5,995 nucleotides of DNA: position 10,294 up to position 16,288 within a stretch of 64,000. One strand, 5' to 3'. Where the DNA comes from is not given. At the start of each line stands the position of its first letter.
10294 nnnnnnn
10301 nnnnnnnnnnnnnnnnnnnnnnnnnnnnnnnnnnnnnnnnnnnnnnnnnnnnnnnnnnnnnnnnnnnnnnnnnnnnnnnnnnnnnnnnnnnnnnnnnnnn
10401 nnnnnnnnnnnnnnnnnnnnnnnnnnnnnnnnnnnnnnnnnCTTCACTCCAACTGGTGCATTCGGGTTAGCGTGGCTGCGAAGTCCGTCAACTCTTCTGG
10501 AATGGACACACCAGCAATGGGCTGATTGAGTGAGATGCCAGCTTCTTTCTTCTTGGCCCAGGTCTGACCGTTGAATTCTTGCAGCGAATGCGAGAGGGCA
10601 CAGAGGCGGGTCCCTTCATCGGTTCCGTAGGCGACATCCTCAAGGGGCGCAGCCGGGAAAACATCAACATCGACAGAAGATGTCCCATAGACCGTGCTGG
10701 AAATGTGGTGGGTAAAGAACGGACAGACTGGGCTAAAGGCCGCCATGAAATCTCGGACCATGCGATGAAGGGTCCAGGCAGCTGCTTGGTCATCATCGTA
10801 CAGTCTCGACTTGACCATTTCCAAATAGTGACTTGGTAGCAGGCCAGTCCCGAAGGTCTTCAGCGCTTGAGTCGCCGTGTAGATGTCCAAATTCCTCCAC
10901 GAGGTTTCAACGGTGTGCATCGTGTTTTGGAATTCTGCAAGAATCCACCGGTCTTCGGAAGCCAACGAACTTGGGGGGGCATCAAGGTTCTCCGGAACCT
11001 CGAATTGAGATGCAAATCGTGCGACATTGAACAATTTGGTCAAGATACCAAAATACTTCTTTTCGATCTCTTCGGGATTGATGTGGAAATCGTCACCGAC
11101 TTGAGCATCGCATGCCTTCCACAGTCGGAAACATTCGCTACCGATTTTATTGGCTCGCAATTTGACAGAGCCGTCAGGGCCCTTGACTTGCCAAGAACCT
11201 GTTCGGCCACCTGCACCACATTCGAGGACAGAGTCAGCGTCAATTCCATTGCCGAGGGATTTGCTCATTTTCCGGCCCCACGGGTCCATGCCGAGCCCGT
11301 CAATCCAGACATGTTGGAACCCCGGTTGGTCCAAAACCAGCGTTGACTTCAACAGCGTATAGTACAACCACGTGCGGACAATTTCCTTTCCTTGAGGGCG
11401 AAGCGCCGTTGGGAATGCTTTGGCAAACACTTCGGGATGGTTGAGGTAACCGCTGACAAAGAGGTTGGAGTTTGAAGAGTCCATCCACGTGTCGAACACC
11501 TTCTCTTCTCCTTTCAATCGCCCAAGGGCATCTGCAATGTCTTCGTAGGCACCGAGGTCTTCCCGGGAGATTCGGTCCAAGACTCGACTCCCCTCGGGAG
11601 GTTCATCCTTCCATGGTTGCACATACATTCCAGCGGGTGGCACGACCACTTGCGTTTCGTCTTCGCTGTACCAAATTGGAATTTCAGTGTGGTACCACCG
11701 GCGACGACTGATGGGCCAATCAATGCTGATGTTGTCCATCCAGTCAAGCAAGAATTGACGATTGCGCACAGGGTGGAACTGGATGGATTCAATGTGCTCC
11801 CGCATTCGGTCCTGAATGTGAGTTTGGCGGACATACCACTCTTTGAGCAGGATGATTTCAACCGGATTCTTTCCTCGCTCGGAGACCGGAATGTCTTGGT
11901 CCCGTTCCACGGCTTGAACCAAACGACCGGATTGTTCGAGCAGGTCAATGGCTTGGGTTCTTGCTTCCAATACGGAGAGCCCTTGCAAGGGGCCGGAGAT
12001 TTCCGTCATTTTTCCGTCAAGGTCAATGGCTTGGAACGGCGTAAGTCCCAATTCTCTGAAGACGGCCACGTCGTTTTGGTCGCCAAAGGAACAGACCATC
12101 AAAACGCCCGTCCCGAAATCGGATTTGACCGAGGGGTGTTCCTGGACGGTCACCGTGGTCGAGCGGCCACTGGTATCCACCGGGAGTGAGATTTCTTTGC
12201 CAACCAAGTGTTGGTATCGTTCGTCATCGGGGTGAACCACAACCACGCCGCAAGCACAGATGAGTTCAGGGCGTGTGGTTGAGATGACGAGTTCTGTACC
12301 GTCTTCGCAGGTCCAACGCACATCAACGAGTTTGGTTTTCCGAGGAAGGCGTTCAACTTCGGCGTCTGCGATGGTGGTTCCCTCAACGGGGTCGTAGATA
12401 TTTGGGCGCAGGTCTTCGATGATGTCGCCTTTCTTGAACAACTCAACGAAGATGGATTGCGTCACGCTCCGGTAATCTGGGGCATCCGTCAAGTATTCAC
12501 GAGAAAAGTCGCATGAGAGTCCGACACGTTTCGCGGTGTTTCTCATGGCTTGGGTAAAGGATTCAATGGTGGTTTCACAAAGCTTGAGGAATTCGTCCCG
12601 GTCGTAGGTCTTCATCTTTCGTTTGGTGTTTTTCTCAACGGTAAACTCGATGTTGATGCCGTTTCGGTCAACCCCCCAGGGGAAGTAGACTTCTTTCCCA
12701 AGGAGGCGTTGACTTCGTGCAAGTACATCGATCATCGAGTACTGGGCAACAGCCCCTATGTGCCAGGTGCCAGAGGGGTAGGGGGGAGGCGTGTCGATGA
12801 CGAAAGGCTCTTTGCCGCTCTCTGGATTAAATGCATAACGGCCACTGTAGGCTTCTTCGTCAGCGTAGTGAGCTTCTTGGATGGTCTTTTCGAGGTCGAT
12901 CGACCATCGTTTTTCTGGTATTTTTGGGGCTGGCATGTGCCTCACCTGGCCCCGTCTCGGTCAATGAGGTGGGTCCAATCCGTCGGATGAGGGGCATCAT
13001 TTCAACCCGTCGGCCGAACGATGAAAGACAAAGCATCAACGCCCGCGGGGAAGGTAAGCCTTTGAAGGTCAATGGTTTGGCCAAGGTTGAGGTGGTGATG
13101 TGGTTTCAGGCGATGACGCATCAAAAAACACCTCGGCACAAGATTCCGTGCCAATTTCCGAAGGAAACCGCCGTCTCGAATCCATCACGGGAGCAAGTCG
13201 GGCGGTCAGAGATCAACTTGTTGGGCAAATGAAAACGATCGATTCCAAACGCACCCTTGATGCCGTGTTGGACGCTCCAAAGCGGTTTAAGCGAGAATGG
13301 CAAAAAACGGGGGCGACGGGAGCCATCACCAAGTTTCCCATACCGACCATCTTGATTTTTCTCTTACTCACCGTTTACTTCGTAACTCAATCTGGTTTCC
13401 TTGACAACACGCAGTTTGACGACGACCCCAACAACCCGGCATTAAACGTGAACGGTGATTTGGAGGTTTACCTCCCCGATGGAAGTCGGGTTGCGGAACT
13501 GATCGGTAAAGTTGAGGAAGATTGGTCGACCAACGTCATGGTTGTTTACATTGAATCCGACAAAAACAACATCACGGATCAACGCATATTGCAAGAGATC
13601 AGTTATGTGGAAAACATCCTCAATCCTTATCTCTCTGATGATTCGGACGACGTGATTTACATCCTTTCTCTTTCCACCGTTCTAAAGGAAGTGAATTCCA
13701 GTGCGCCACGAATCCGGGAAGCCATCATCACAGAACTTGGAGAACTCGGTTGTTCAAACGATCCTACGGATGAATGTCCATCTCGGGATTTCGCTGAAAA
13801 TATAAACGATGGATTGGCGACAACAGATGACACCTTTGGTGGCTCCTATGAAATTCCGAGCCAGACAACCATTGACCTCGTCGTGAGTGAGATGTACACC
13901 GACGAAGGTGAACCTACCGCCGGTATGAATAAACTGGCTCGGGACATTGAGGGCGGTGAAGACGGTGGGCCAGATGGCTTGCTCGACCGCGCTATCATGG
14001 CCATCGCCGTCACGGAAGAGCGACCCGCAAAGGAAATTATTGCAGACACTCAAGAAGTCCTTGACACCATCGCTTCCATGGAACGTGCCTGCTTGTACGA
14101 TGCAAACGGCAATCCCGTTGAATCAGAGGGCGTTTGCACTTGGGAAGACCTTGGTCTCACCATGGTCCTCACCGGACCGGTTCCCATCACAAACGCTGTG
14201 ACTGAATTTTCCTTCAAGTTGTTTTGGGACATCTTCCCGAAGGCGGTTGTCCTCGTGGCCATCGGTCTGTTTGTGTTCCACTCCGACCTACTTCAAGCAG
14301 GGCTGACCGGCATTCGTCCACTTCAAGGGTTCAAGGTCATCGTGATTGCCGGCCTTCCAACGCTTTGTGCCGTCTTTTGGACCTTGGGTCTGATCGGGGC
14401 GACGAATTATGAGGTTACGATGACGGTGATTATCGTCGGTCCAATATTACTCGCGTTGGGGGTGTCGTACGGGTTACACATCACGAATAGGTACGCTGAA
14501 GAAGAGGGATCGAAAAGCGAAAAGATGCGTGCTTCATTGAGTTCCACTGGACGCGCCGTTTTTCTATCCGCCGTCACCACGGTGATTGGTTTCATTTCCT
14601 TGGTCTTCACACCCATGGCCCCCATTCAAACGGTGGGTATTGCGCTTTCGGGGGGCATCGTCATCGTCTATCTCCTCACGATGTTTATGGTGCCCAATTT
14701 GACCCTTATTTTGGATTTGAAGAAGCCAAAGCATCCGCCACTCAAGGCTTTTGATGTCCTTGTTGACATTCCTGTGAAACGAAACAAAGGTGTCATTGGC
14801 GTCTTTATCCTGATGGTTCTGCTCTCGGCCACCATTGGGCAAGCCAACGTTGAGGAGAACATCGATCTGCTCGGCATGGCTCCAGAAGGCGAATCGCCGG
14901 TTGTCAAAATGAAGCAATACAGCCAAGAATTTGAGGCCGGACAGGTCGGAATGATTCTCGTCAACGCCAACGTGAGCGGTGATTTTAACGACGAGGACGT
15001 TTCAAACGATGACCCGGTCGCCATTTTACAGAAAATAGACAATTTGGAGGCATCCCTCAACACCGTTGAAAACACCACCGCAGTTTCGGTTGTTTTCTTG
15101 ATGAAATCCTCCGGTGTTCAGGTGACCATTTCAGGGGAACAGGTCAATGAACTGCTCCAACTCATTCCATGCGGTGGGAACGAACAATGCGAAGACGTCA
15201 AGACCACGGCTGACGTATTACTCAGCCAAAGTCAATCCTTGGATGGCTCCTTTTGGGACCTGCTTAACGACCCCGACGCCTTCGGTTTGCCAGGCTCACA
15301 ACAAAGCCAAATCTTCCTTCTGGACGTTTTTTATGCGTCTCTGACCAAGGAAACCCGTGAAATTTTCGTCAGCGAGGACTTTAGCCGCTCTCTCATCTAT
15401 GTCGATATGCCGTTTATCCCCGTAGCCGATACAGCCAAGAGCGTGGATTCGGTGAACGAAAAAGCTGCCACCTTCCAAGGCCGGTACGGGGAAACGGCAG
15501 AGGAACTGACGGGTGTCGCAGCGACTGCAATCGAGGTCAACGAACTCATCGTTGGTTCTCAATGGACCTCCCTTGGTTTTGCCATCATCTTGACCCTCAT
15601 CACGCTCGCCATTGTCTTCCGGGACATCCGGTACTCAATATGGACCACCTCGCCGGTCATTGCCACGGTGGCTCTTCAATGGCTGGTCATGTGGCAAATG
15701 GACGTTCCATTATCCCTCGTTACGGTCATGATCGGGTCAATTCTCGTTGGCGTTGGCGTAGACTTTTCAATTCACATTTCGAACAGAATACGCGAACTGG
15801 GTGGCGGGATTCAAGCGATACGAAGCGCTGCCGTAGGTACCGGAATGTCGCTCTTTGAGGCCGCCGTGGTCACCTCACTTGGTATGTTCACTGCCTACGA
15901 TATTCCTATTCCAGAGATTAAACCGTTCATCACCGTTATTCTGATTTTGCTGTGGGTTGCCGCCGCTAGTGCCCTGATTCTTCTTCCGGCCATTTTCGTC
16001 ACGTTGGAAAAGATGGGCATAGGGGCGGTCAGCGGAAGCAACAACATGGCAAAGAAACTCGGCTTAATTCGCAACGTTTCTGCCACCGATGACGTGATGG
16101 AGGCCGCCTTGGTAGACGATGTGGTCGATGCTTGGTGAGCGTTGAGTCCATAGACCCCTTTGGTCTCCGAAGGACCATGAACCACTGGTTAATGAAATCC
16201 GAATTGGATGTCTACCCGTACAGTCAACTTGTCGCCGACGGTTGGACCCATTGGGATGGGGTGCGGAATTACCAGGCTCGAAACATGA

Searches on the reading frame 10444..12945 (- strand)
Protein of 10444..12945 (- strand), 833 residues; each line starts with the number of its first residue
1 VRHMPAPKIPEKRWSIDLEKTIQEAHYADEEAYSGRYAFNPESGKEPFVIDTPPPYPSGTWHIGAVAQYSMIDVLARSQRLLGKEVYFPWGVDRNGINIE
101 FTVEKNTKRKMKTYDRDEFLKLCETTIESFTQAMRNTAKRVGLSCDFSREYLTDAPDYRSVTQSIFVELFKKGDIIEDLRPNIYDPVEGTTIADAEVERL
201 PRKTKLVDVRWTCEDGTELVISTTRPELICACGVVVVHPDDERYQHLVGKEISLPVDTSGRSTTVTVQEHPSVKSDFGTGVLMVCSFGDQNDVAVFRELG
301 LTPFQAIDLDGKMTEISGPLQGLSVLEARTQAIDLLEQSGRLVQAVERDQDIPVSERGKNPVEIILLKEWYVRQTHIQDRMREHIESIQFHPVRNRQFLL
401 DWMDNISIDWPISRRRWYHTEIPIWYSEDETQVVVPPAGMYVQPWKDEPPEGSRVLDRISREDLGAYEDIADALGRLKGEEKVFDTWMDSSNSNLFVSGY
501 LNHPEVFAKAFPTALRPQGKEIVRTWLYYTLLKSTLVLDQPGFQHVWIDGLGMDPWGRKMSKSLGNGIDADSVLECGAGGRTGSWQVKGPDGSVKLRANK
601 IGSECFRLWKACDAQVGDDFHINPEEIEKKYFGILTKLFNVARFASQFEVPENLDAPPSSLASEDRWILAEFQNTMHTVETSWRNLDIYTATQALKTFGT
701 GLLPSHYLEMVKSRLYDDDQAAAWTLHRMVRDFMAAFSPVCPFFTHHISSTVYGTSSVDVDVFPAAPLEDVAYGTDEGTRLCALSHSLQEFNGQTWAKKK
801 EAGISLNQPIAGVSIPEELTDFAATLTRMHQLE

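Call 75: search_protein_families(library=pfam, proteins=[window:10444-12945:-], max_evalue=0.00001)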
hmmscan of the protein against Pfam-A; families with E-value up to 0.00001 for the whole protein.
window:10444-12945:- (833 aa): 3 families
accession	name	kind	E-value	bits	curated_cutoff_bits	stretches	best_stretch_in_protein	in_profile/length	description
PF00133.28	tRNA-synt_1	-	1.9e-73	248.1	22.7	1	40-621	17-412/414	tRNA synthetases class I (I, L, M and V)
PF08264.19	Anticodon_1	-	1.1e-17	64.7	25.1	1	665-809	1-143/148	Anticodon-binding domain of tRNA ligase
PF09334.17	tRNA-synt_1g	-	3.3e-17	62.8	20.1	1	49-198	2-136/391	tRNA synthetases class I (M)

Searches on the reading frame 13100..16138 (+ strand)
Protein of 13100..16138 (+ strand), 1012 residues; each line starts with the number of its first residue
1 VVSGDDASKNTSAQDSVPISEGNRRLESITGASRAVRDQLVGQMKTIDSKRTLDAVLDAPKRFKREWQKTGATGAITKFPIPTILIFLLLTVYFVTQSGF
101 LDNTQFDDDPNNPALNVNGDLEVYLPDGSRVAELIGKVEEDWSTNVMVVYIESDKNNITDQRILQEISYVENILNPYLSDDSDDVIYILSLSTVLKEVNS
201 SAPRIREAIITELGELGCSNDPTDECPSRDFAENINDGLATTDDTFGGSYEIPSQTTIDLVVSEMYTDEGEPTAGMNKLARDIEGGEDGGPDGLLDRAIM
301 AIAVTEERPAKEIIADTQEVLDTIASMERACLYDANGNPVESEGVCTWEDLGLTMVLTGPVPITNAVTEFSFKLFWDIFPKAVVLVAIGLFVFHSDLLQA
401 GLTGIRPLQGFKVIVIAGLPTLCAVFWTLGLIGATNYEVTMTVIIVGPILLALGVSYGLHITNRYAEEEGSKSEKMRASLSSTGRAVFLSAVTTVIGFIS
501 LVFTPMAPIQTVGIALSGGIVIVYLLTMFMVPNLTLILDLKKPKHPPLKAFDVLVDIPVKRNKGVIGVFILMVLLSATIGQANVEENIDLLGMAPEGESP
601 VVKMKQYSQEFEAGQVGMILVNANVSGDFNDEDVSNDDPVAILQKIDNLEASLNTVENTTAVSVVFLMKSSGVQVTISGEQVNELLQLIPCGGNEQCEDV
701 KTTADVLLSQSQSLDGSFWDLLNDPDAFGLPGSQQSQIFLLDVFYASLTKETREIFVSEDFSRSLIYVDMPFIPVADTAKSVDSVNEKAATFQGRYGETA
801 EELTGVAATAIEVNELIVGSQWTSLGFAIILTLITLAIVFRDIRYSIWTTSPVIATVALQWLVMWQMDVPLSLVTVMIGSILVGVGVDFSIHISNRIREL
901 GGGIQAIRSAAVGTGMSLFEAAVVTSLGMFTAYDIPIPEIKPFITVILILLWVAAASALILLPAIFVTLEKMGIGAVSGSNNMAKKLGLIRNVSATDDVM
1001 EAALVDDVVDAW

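Call 75: search_protein_families(library=pfam, proteins=[window:13100-16138:+], max_evalue=0.00001)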
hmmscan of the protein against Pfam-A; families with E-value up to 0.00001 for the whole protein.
window:13100-16138:+ (1012 aa): 2 families
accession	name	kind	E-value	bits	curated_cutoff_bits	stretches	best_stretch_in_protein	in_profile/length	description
PF03176.21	MMPL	-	8.5e-22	78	20.5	2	422-538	184-302/333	MMPL family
PF12349.14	Sterol-sensing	-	1.6e-06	28.5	22.3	1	418-532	13-130/153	Sterol-sensing domain of SREBP cleavage-activation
